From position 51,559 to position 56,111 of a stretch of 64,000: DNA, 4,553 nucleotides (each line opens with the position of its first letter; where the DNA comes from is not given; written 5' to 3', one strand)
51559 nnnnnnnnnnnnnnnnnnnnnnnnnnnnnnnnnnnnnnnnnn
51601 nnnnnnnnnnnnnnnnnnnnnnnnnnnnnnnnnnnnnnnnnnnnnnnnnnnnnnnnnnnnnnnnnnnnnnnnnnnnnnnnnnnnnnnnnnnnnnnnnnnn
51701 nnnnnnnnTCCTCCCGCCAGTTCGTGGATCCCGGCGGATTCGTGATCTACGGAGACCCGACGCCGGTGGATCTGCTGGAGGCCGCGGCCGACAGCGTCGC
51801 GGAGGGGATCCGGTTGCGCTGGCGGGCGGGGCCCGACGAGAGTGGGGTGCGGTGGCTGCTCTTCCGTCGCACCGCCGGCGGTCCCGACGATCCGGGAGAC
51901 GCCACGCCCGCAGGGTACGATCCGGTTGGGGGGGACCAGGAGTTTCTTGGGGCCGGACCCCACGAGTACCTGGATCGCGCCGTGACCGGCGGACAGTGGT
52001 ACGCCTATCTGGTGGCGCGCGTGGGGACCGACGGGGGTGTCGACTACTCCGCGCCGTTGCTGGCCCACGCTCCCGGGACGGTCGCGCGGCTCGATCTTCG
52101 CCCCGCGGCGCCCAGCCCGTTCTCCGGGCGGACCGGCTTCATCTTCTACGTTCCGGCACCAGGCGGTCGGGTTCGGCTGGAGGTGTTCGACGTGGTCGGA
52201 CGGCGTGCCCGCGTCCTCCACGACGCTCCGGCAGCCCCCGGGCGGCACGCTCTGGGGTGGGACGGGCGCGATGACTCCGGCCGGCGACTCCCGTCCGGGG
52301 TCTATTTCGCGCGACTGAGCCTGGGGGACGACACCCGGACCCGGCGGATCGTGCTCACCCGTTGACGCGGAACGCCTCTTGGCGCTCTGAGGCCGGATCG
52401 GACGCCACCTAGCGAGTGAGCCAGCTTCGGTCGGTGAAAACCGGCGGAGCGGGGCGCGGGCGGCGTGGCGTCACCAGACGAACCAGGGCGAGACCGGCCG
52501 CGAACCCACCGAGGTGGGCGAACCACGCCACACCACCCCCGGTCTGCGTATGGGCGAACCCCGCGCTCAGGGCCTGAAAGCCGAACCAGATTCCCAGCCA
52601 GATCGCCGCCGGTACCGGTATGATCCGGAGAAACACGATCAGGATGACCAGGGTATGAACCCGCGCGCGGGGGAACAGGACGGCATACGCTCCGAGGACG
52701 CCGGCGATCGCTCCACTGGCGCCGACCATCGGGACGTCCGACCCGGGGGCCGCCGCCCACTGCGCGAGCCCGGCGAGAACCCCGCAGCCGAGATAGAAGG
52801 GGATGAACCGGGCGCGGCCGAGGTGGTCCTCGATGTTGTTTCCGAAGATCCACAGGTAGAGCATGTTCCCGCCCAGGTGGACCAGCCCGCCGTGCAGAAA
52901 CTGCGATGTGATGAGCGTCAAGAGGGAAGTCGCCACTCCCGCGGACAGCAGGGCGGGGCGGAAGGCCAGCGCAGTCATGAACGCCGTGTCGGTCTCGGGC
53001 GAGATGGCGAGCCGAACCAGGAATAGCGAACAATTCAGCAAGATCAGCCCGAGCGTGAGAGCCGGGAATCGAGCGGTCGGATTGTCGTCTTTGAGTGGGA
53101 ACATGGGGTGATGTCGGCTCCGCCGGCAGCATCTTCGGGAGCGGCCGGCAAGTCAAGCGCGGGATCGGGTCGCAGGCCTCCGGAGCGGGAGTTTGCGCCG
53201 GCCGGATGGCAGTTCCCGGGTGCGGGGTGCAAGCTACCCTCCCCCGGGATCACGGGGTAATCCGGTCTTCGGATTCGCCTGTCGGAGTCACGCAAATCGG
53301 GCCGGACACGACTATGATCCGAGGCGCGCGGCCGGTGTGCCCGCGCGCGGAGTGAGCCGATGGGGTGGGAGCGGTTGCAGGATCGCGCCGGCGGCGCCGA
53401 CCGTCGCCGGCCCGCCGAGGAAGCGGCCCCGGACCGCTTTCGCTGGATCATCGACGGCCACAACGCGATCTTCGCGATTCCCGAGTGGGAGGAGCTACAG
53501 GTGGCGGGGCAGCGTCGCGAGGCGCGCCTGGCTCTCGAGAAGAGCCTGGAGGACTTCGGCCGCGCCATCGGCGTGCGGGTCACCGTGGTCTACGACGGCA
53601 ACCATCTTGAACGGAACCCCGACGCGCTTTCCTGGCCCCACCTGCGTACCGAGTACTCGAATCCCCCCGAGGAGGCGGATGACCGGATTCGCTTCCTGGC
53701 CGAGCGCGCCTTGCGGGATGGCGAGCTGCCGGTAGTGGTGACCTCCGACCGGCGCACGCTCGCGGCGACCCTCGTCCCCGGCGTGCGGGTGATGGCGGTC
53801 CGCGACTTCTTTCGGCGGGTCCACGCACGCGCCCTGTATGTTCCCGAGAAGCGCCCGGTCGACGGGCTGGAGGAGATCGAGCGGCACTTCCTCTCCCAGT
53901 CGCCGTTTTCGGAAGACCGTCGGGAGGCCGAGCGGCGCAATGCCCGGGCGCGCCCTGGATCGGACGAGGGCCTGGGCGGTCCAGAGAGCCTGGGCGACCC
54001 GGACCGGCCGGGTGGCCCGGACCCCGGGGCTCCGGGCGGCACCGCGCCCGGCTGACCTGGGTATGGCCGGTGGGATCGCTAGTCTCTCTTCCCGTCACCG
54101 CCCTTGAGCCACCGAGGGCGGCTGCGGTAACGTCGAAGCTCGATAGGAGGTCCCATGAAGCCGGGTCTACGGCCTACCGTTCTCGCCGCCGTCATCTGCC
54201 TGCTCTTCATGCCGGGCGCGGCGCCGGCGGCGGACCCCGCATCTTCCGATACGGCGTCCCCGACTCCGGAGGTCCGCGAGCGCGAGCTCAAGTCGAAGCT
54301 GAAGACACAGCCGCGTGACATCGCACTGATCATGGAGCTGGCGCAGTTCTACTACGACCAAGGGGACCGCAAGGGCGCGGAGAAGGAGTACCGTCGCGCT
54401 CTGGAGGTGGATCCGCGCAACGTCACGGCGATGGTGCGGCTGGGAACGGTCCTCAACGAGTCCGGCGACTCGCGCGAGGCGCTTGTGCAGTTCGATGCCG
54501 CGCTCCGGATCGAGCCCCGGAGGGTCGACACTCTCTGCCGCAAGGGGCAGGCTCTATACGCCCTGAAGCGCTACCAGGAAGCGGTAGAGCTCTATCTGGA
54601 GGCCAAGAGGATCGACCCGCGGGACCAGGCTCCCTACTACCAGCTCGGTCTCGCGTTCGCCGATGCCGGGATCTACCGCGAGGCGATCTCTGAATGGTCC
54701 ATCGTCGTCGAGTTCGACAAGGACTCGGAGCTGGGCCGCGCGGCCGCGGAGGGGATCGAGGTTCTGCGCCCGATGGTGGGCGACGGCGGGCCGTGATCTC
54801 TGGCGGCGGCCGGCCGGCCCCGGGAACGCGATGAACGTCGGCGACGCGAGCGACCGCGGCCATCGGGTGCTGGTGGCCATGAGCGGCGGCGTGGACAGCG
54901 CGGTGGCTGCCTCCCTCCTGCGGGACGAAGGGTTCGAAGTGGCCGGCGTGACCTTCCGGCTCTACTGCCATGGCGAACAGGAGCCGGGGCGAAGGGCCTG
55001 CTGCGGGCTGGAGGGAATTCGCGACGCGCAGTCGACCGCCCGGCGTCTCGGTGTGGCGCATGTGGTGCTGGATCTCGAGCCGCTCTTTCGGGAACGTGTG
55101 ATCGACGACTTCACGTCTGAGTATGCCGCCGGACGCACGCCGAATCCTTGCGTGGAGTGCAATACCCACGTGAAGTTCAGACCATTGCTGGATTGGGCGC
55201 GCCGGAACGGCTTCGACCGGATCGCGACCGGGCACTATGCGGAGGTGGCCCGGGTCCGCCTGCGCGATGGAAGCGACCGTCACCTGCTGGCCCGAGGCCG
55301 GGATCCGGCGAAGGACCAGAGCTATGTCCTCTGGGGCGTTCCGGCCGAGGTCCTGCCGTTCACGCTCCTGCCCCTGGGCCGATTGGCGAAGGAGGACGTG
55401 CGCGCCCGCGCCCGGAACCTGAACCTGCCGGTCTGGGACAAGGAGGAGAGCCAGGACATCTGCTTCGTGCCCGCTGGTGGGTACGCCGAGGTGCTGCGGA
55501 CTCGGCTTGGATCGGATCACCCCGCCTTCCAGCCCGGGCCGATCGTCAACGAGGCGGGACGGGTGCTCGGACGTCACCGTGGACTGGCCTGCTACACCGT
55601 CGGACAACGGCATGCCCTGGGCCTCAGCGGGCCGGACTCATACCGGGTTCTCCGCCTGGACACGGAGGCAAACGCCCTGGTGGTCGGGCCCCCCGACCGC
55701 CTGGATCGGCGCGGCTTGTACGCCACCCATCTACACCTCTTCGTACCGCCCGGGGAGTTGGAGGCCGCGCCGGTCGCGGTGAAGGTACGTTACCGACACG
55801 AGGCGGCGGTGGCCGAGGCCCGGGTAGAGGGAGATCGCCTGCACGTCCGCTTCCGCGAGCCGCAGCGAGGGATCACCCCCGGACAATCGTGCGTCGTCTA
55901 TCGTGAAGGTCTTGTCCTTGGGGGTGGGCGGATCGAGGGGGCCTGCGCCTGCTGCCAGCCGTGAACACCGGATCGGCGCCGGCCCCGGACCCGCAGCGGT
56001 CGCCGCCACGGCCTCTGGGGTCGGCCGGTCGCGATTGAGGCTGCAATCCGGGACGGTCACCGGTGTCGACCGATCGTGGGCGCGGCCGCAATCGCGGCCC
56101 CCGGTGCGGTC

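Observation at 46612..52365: About 1,900-aa T9SS cargo built from at least 13 copies of an uncharacterised roughly 110-aa repeat (hxDxDA[DN]P ... GA[IV]F[RK][IV][DN]P)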

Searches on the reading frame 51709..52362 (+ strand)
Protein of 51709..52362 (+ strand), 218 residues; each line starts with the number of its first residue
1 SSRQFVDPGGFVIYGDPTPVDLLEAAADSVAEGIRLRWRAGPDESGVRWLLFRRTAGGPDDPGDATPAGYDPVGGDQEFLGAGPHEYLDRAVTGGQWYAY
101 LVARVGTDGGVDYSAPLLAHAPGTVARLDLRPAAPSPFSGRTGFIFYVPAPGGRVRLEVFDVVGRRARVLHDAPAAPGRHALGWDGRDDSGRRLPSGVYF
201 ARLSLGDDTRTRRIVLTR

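Call 42: search_protein_families(library=ncbifam, alignment_id=A3, max_evalue=0.1)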
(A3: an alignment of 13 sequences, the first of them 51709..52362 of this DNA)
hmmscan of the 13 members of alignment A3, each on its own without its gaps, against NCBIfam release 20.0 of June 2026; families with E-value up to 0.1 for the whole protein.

A. member 1, window:51709-52362:+ (218 aa): 8 families
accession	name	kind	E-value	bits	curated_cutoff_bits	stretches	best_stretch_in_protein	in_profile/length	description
NF033707.1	T9SS_sortase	equivalog_domain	5.4e-05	21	420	1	134-207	1002-1079/1095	type IX secretion system sortase PorU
TIGR04183.1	Por_Secre_tail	domain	6.4e-05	22.9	23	1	135-215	3-70/72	T9SS type A sorting domain-containing protein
NF009276.0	PRK12633.1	equivalog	0.00051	19.8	383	1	140-207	116-183/234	flagellar basal body rod modification protein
NF009277.0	PRK12634.1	equivalog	0.0027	17.8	333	1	152-200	121-169/221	flagellar basal body rod modification protein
NF005176.1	PRK06655.1-1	equivalog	0.0044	17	230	1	154-204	98-148/197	flagellar hook assembly protein FlgD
NF009453.0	PRK12813.1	equivalog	0.018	14.6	264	1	168-201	136-169/223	flagellar basal body rod modification protein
NF052228.1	T9SS_PorZ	equivalog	0.033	12.6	260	1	183-210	720-747/757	type IX secretion system anionic LPS delivery protein PorZ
NF053608.1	Lsa66_OmpA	equivalog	0.083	11.3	700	0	181-210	204-233/581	fibronectin-binding adhesin Lsa66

B. families by the number of members that match (of 13 scanned): 12 families
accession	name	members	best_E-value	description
TIGR04183.1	Por_Secre_tail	13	2.3e-08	T9SS type A sorting domain-containing protein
NF005176.1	PRK06655.1-1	13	3.5e-08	flagellar hook assembly protein FlgD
NF033707.1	T9SS_sortase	13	3.9e-07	type IX secretion system sortase PorU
NF009276.0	PRK12633.1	13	7.1e-07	flagellar basal body rod modification protein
NF009277.0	PRK12634.1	12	0.0016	flagellar basal body rod modification protein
NF052228.1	T9SS_PorZ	10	0.00014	type IX secretion system anionic LPS delivery protein PorZ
NF052323.1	T9SSA_dep_M6i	6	2.9e-05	T9SS-dependent M6-like inactivated metalloprotease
NF009453.0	PRK12813.1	6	0.0046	flagellar basal body rod modification protein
NF009452.0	PRK12812.1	5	2.7e-05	flagellar basal body rod modification protein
NF053608.1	Lsa66_OmpA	4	0.021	fibronectin-binding adhesin Lsa66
NF038113.1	T9SSA_dep_M36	3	0.01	T9SS-dependent M36 family metallopeptidase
NF004496.1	PRK05842.1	1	0.091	flagellar hook assembly protein FlgD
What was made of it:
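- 52087..52362 (+): C-terminal FlgD_ig / T9SS type-A-like sorting domain (aa 1826-1917). TIGR04183 at 22.9 against 23 for the window and hits in all 13 ortholog C-termini scanned (call 42).
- The C-terminal domain matches TIGR04183 in all 13 ortholog C-termini scanned (call 42). All 13 also match the PorU C-terminal region and 10 match PorZ (call 42).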

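Call 43: search_solved_structures(query=A3, max_evalue=1)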
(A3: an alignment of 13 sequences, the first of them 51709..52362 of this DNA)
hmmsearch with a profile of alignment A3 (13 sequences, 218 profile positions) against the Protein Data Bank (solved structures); distinct sequences matched with E-value up to 1: 12.
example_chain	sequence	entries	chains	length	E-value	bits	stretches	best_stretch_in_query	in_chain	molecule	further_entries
7eh9_A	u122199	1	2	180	3e-08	37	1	141-203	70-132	Basal-body rod modification protein FlgD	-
7bhq_A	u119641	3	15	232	4.9e-08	36.3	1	141-203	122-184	Basal-body rod modification protein FlgD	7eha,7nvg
3osv_A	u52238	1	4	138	1.9e-06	31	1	145-200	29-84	Flagellar basal-body rod modification protein FlgD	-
3c12_A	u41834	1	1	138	2.5e-05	27.4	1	152-199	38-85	Flagellar protein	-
6za2_A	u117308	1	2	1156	0.0068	19.5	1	134-203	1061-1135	Por secretion system protein porU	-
8pn5_A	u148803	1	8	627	0.1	15.6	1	67-123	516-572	DUF3472 domain-containing protein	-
8pn3_A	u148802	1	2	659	0.11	15.5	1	67-123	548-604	DUF3472 domain-containing protein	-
8pmu_A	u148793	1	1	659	0.11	15.5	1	67-123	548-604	DUF3472 domain-containing protein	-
4zzf_A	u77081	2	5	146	0.24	14.4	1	171-210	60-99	Flagellar basal body rod modification protein | Basal-body rod modification protein FlgD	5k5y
4zzk_A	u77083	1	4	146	0.24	14.4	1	171-210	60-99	Basal-body rod modification protein FlgD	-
5hfs_A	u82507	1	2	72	0.31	14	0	154-170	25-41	Gingipain R2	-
7pq4_A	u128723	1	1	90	0.64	13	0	154-169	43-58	Arginine-specific cysteine proteinase (Arg-gingipain)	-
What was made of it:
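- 52087..52362 (+): PDB profile hits are FlgD at 3e-8 and the PorU CTD at 0.0068 (call 43).
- It scores higher against FlgD Ig domains than against the PorU C-terminal domain in the PDB (call 43). PDB profile hits favour FlgD (3e-8) over the PorU C-terminal domain (0.0068) (call 43).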

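Call 64: predict_structure(alignment_id=A3)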
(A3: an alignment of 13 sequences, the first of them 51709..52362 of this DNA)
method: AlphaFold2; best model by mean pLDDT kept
length: 218 residues; sequences in the alignment: 13
mean_pLDDT: 84.3   pTM: 0.53
mean pLDDT of the five models: 84.3, 83.9, 83.1, 82.2, 75.7
residues with pLDDT >= 90: 105; 70-90: 84; 50-70: 12; < 50: 17
segments of 3 or more residues with pLDDT < 50: 1-10, 13-19
pLDDT, mean of each block of 10 residues (from residue 1): 46 48 83 88 83 92 88 86 90 88 91 92 76 83 87 89 94 85 93 93 93 87
secondary structure, 60 per line:
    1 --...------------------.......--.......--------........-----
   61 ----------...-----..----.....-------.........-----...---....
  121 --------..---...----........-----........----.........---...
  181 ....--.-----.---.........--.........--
elements in order: E24-30 E33-39 E48-55 E71-73 E85-89 E97-105 E111-113 E117-120 E134-136 E141-148 E154-161 E166-174 E178-184 E197-205 E208-216
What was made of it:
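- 51727..52086 (+): Fn3-like beta-sandwich (aa 1706-1825). AF2 model of aa 1700-1917, pLDDT 84 (call 64).
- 52087..52362 (+): The AF2 model shows a beta-sandwich with pLDDT about 90 (call 64).
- On T9SS type A C-terminal sorting domain (TIGR04183): The AF2 model has seven strands in aa 1833-1915 with pLDDT about 90 (call 64).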

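Call 66: fold_search(model_id=the predicted structure, library=pdb)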
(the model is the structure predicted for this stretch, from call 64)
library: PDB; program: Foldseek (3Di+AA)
matches with E <= 10: 1947; with E <= 0.001: 302
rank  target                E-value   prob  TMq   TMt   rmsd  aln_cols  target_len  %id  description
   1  8jmw_A                7.0e-07  1.00  0.30  0.14  14.9       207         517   14  Fibril form of serine peptidase Vpr (released 2023-12-06)
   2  3f7p_D                3.9e-06  1.00  0.31  0.34  13.4       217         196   13  Crystal structure of a complex between integrin beta4 and plectin (released 2009-03-10)
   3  5e53_B                6.5e-06  1.00  0.28  0.22  10.1       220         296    8  Crystal structure of chicken CNTN1 FN1-FN3 domains (released 2016-08-31)
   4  5e53_A                7.2e-06  1.00  0.28  0.22  10.6       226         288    8  Crystal structure of chicken CNTN1 FN1-FN3 domains (released 2016-08-31)
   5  1qg3_B                7.6e-06  1.00  0.31  0.34  13.9       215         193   14  CRYSTAL STRUCTURE OF A TANDEM PAIR OF FIBRONECTIN TYPE III DOMAINS FROM THE CYTOPLASMIC TAIL OF INTEGRIN ALPHA6 BETA4 (released 1999-08-20)
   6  7mrq                  8.9e-06  1.00  0.31  0.23  10.6       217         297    7  Chicken CNTN4 FN1-FN3 domains with T751A, V752A, Y781A, E786A mutations (released 2022-01-05)
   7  5e53_D                8.9e-06  1.00  0.28  0.21  10.3       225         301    9  Crystal structure of chicken CNTN1 FN1-FN3 domains (released 2016-08-31)
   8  1xf1_A                8.9e-06  1.00  0.27  0.09  14.8       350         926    8  Structure of C5a peptidase- a key virulence factor from Streptococcus (released 2005-11-22)
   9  7y6e_D                1.1e-05  1.00  0.33  0.36  12.8       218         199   15  Crystal structure of sDscam FNIII23 domains, isoform Beta2v6 (released 2023-05-24)
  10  4kkq_A                1.3e-05  1.00  0.23  0.23  18.1       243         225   12  Crystal structure of Vibrio cholerae RbmA (crystal form 1) (released 2013-05-22)
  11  7mrk_D                1.4e-05  1.00  0.30  0.23  10.9       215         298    6  Chicken CNTN4 APP complex (released 2022-01-05)
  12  3f7q_A                1.5e-05  1.00  0.32  0.33  13.1       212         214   14  First pair of Fibronectin type III domains and part of the connecting segment of the integrin beta4 (released 2009-03-10)
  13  5e53_C                1.6e-05  1.00  0.28  0.22  10.3       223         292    8  Crystal structure of chicken CNTN1 FN1-FN3 domains (released 2016-08-31)
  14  7bj3                  1.8e-05  1.00  0.32  0.09  14.5       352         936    8  ScpA from Streptococcus pyogenes, S512A active site mutant (released 2021-05-12)
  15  5e4s                  1.9e-05  1.00  0.33  0.24   9.8       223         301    9  Crystal structure of mouse CNTN4 FN1-FN3 domains (released 2016-08-31)
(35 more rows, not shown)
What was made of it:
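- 51727..52086 (+): Foldseek hits are tandem Fn3 pairs (call 66).
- Foldseek cannot tell it from generic Fn3/Ig pairs (call 66).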

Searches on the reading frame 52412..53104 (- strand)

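Call 49: search_protein_families(library=ncbifam, proteins=[window:52412-53104:-], max_evalue=0.00001)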
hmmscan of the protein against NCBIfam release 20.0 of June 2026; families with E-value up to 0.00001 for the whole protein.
window:52412-53104:- (231 aa): 2 families
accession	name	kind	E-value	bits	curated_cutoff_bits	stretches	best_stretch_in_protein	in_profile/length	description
TIGR03902.1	rhom_GG_sort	equivalog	9.1e-09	35.5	84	1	64-207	19-152/154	rhombosortase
TIGR04239.1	rhombo_GlpG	equivalog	3.3e-07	30.3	250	1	16-207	96-264/271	rhomboid family intramembrane serine protease GlpG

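Call 67: search_protein_families(library=pfam, proteins=[window:52412-53104:-], max_evalue=0.001)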
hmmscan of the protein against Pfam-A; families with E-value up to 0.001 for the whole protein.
window:52412-53104:- (231 aa): 1 family
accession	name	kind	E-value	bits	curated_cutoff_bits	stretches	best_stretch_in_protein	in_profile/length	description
PF01694.28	Rhomboid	-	1.1e-33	116.8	22.6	1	60-211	3-140/143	Rhomboid domain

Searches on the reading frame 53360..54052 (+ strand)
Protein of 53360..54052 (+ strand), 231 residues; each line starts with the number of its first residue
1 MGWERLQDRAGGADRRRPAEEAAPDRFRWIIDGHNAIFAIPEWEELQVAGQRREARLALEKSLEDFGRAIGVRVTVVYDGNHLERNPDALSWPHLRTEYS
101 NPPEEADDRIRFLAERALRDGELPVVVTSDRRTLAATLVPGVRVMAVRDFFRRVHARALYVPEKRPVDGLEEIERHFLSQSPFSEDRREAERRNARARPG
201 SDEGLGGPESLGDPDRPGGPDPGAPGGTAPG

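Call 15: search_protein_families(library=pfam, proteins=[window:53360-54052:+], max_evalue=0.01)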
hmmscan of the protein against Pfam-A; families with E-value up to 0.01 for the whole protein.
window:53360-54052:+ (231 aa): 1 family
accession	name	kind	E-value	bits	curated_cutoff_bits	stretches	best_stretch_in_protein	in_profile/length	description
PF05991.17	NYN_YacP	-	5.2e-16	59.5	24.6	1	30-157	2-130/166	YacP-like NYN domain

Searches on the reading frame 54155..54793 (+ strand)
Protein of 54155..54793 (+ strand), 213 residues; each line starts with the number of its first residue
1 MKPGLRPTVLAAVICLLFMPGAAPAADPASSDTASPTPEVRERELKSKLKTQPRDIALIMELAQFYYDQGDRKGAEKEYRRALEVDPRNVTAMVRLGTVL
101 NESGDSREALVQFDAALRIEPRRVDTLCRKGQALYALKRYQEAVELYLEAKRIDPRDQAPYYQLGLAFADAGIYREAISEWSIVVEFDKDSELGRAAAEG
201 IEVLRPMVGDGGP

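Call 15: search_protein_families(library=pfam, proteins=[window:54155-54793:+], max_evalue=0.01)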
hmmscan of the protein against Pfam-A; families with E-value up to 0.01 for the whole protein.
window:54155-54793:+ (213 aa): 24 families
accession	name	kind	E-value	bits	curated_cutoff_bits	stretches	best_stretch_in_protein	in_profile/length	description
PF07719.23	TPR_2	-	1.5e-21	75.1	27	2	126-157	3-34/34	Tetratricopeptide repeat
PF00515.34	TPR_1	-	4.4e-21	74.2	27.8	2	125-157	2-34/34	Tetratricopeptide repeat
PF13414.12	TPR_11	-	1.9e-19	69.5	26.8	3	131-172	1-42/42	TPR repeat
PF13181.12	TPR_8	-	4.2e-16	58.1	25.7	2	125-156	2-33/34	Tetratricopeptide repeat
PF13432.12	TPR_16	-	1.6e-15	57.6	32.7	2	96-156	3-63/65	Tetratricopeptide repeat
PF13431.12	TPR_17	-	1.5e-13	50.3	24.4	1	79-110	2-33/34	Tetratricopeptide repeat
PF13428.12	TPR_14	-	3.6e-13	49.2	23.5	1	58-98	3-43/44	Tetratricopeptide repeat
PF14559.12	TPR_19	-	1.3e-12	48.2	25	2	102-164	3-64/68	Tetratricopeptide repeat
PF13424.12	TPR_12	-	2.3e-12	47.3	30.1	2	56-119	2-74/77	Tetratricopeptide repeat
PF23914.1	TPR_CcmH_CycH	-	5e-10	39.9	42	2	80-185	40-148/158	Cytochrome c-type biogenesis protein H TPR domain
PF14561.12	TPR_20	-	7.3e-10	39.5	25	0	43-75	9-41/90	Tetratricopeptide repeat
PF13374.12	TPR_10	-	1.6e-09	37.9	27.5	1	60-85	6-31/42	Tetratricopeptide repeat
PF12895.13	ANAPC3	-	5.1e-08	33.5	27.2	2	75-149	8-81/82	Anaphase-promoting complex, cyclosome, subunit 3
PF13174.12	TPR_6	-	2.1e-07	31.6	26.3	0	129-150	5-26/33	Tetratricopeptide repeat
PF13429.12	TPR_15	-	5.2e-07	29.8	26.2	1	54-171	144-257/280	Tetratricopeptide repeat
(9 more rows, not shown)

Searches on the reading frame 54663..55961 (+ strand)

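Call 15: search_protein_families(library=pfam, proteins=[window:54663-55961:+], max_evalue=0.01)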
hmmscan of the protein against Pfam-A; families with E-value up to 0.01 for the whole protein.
window:54663-55961:+ (433 aa): 6 families
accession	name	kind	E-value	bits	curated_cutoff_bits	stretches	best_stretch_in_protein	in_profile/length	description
PF03054.22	tRNA_Me_trans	-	3.5e-64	216.7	20.6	1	68-270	2-201/202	tRNA methyl transferase HUP domain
PF20258.4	tRNA_Me_trans_C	-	5.7e-16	59.1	20.6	1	350-424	2-77/77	Aminomethyltransferase beta-barrel domain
PF20259.3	tRNA_Me_trans_M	-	1e-11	44.7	27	1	287-342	8-65/66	tRNA methyl transferase PRC-barrel domain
PF06508.19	QueC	-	0.0011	18.9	22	1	69-139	2-61/210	Queuosine biosynthesis protein QueC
PF02568.20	ThiI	-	0.0012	18.9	20.5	1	68-103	5-41/197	Thiamine biosynthesis protein (ThiI)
PF02540.23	NAD_synthase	-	0.0051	16.4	21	0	67-87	19-39/242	NAD synthase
